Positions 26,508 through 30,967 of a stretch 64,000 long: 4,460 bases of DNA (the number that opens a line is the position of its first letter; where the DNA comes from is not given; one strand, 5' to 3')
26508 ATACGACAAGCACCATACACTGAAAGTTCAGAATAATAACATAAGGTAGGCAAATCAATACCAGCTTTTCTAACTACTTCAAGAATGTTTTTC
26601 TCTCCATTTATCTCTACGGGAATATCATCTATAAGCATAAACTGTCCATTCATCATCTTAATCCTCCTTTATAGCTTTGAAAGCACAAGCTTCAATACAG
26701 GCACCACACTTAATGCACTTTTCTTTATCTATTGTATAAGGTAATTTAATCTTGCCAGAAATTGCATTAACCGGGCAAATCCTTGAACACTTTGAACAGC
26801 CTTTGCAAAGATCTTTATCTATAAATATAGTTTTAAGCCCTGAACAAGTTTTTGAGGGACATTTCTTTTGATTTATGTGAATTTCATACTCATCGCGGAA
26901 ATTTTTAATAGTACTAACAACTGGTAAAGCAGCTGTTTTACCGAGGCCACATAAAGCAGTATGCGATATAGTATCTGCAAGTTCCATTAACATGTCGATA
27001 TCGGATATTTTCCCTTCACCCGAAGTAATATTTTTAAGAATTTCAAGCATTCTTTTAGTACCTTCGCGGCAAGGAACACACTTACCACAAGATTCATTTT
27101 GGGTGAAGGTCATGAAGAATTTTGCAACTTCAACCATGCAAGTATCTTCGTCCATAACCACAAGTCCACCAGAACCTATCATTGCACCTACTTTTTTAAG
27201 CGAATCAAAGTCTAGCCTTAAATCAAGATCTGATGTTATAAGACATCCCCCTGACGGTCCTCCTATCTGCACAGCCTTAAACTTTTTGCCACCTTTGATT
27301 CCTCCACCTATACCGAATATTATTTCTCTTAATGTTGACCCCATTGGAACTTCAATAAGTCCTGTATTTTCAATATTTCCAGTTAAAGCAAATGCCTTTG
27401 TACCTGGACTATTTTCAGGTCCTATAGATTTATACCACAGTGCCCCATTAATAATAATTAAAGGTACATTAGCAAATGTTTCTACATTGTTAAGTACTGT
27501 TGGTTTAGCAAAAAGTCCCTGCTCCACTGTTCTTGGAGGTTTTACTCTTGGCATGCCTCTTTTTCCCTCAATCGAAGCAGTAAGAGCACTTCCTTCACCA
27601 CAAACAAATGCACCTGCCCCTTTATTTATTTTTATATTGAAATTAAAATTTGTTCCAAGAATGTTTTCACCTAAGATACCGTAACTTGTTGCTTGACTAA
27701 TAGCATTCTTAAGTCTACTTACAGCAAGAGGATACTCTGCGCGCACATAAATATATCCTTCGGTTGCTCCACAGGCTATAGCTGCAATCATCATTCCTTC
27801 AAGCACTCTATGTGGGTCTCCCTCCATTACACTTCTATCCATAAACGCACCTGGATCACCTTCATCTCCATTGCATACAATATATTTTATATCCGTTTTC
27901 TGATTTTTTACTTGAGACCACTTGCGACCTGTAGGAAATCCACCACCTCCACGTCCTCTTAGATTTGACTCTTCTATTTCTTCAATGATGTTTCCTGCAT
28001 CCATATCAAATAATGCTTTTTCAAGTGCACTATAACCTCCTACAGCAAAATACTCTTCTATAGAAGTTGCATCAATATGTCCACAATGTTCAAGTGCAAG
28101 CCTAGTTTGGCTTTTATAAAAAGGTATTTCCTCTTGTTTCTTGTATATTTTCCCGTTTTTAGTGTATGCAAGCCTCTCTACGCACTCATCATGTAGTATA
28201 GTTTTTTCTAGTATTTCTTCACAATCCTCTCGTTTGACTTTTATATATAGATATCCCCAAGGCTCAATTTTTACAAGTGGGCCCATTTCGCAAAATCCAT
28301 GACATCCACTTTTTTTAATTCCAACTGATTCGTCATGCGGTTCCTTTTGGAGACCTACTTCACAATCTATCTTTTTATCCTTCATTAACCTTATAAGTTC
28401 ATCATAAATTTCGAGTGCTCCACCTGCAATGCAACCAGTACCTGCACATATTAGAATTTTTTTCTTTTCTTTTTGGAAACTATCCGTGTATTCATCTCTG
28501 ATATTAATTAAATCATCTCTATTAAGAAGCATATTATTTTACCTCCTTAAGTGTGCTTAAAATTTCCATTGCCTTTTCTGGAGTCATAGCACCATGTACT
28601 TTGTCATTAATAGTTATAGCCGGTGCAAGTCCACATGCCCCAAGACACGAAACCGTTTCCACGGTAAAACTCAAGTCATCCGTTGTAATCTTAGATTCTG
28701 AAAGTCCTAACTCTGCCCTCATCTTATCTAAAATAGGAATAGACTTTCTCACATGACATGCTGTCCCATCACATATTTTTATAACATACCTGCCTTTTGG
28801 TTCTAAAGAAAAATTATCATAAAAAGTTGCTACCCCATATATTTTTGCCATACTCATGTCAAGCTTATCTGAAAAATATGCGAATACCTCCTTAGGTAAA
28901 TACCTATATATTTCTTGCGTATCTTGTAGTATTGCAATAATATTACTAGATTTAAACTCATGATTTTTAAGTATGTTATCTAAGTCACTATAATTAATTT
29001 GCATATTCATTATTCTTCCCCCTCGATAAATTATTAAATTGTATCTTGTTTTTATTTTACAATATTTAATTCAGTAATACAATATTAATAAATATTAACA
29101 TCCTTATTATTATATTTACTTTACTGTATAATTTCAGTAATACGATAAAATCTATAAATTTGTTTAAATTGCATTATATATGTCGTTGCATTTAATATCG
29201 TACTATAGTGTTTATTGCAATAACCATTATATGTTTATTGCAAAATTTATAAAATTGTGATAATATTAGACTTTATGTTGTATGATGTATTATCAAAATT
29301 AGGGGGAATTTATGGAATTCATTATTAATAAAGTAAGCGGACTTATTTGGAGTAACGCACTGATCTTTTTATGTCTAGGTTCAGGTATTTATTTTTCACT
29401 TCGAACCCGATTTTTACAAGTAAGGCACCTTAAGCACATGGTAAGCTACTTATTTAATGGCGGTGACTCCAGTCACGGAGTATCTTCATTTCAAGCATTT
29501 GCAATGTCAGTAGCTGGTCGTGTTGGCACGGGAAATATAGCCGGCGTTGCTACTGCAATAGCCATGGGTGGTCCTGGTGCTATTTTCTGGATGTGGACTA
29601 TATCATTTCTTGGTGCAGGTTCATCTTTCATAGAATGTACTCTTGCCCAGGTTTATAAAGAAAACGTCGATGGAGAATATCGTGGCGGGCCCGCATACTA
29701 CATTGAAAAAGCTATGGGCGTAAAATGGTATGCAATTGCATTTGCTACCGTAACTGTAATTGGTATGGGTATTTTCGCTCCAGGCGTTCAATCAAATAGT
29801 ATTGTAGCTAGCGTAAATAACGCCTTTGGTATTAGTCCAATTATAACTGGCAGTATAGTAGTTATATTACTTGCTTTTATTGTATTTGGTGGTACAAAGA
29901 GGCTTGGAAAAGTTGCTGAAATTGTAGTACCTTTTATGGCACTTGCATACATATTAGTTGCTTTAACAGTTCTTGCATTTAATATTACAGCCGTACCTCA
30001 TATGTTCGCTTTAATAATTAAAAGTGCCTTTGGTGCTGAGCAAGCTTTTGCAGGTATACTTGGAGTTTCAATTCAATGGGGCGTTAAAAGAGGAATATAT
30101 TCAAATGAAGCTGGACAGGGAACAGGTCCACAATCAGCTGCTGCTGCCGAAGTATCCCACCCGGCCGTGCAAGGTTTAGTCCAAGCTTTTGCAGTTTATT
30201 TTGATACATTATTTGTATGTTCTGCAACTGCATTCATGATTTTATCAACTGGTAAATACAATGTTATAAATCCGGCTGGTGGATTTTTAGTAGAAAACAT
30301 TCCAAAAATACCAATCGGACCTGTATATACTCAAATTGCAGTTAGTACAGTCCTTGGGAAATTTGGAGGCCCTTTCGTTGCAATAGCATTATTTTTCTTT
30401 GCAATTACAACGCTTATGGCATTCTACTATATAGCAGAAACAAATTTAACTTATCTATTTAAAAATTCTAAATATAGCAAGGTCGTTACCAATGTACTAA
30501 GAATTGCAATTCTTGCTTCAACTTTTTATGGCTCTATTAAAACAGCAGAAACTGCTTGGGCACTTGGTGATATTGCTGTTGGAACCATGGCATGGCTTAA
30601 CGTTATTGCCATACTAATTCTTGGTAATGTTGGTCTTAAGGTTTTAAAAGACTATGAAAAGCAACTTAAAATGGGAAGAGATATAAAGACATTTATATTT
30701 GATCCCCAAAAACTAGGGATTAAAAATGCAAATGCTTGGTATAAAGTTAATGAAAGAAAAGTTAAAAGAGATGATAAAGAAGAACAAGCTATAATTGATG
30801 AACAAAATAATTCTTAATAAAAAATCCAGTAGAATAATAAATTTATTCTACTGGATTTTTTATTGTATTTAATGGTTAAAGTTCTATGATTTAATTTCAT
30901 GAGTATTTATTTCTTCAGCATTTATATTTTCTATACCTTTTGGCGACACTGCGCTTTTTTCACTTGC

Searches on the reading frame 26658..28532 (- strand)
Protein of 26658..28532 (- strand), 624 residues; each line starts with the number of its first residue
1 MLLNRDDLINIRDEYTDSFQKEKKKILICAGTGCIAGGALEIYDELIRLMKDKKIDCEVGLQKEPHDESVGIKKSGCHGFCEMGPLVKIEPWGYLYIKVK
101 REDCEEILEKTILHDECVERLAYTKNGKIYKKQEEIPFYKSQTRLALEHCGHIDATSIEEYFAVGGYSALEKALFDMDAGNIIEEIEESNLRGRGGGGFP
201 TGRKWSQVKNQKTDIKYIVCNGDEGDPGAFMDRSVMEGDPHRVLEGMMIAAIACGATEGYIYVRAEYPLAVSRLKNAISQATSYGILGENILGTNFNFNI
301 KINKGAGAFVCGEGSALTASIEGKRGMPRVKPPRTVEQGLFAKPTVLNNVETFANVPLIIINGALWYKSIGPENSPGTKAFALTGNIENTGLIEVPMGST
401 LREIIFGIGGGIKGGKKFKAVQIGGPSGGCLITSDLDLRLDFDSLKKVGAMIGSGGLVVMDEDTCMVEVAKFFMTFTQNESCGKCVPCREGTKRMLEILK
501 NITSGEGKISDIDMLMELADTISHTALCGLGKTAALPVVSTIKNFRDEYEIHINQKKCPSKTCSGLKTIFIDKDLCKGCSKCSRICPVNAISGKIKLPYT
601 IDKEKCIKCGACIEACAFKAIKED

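Call 58: search_protein_families(library=pfam, proteins=[window:26658-28532:-], max_evalue=0.00001)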
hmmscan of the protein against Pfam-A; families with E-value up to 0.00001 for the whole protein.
window:26658-28532:- (624 aa): 8 families
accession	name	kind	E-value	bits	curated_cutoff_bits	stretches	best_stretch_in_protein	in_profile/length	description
PF01512.22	Complex1_51K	-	8.5e-48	162.5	31.2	1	186-357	1-149/150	Nuo51 FMN-binding domain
PF10589.14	NADH_4Fe-4S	-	3.8e-33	113.7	23.5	1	468-552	1-85/85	NADH-ubiquinone oxidoreductase-F iron-sulfur binding region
PF00037.32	Fer4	-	1.1e-11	44.4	21.1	2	570-592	2-24/24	4Fe-4S binding domain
PF12837.12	Fer4_6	-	6.7e-09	35.7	25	0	569-591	2-24/24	4Fe-4S binding domain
PF13237.11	Fer4_10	-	4.4e-08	33.4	25.5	1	569-616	2-52/53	4Fe-4S dicluster domain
PF12838.12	Fer4_7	-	6.8e-08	33.3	27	1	576-620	2-52/52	4Fe-4S dicluster domain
PF13187.11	Fer4_9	-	1.3e-06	28.8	27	1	576-620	2-51/52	4Fe-4S dicluster domain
PF01257.25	2Fe-2S_thioredx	-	5.2e-06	26.8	24.8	0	21-110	63-143/145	Thioredoxin-like [2Fe-2S] ferredoxin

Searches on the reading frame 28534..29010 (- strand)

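Call 58: search_protein_families(library=pfam, proteins=[window:28534-29010:-], max_evalue=0.00001)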
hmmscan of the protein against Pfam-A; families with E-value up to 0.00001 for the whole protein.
window:28534-29010:- (158 aa): 1 family
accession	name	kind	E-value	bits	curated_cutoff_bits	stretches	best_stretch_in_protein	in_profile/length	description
PF01257.25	2Fe-2S_thioredx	-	4.2e-49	166.6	24.8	1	11-155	2-145/145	Thioredoxin-like [2Fe-2S] ferredoxin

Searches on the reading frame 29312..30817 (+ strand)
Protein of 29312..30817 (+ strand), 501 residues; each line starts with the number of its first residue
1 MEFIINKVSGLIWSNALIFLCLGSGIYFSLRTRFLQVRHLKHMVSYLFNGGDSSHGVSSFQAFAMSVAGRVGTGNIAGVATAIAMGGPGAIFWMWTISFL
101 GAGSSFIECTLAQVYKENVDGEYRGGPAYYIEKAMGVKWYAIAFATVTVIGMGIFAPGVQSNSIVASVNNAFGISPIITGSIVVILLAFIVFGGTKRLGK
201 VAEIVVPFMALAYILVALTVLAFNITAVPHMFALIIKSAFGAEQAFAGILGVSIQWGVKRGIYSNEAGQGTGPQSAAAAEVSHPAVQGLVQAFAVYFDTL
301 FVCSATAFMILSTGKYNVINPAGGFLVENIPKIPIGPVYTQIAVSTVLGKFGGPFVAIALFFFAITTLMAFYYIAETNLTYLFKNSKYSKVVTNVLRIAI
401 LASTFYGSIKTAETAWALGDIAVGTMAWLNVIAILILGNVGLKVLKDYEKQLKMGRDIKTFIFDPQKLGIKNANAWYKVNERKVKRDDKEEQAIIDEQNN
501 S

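Call 58: search_protein_families(library=pfam, proteins=[window:29312-30817:+], max_evalue=0.00001)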
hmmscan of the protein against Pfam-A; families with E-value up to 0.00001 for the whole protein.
window:29312-30817:+ (501 aa): 1 family
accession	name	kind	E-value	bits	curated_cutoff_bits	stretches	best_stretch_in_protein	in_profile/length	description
PF01235.23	Na_Ala_symp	-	1.9e-152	508.5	24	1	52-457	8-388/392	Sodium:alanine symporter family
